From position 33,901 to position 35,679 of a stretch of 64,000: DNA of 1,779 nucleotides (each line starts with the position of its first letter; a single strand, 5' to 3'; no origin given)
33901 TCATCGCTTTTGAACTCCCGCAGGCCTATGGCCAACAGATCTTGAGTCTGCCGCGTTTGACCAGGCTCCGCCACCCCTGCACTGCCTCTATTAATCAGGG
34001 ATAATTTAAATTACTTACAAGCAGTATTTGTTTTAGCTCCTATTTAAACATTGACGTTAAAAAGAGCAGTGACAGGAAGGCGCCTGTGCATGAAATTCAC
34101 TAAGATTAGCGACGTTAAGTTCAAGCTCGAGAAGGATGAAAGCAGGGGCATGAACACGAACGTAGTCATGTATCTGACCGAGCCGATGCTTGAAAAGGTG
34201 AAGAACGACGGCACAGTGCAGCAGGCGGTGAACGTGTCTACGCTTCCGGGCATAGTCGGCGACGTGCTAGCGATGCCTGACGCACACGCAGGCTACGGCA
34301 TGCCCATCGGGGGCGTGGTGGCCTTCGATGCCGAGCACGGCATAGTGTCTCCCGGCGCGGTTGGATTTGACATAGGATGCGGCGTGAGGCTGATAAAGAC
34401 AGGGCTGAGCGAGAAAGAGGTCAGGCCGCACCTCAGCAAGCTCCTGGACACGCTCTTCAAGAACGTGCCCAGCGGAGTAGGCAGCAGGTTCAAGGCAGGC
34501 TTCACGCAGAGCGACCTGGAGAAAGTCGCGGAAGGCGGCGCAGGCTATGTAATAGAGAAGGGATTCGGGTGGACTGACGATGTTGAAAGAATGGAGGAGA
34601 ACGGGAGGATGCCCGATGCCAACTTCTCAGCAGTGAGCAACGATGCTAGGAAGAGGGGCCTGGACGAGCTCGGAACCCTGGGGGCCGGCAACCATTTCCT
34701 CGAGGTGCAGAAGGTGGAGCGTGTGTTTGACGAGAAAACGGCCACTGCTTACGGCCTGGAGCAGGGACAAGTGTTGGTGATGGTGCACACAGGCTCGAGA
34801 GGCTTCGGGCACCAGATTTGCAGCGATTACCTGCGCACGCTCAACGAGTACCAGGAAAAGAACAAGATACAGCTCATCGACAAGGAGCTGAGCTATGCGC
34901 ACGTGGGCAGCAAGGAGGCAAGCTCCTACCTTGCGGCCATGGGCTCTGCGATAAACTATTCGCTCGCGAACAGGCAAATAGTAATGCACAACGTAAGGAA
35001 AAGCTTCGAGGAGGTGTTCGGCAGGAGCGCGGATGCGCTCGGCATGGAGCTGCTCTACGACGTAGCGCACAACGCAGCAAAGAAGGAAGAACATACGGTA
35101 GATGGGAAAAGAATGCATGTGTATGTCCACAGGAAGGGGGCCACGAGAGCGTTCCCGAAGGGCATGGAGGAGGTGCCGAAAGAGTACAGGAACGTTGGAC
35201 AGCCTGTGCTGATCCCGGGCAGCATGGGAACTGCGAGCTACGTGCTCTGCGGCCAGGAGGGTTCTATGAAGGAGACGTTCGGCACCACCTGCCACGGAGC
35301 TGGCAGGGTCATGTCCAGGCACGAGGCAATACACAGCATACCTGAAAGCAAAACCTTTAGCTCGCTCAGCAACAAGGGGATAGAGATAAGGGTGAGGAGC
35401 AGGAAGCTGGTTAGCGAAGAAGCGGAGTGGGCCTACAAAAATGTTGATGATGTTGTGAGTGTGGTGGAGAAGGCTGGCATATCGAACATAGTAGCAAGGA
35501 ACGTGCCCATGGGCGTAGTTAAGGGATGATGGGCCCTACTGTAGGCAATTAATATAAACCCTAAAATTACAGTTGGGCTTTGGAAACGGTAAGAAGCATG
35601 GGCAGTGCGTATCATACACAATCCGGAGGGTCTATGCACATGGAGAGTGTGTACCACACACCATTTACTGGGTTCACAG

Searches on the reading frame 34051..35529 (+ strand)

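Call 23: search_protein_families(library=pfam, proteins=[window:34051-35529:+], max_evalue=0.001)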
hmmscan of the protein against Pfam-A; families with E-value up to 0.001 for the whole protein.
window:34051-35529:+ (492 aa): 1 family
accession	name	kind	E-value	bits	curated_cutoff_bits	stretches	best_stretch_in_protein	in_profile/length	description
PF01139.22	RtcB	-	6.2e-167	556.6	27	1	58-492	1-426/426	tRNA-splicing ligase RtcB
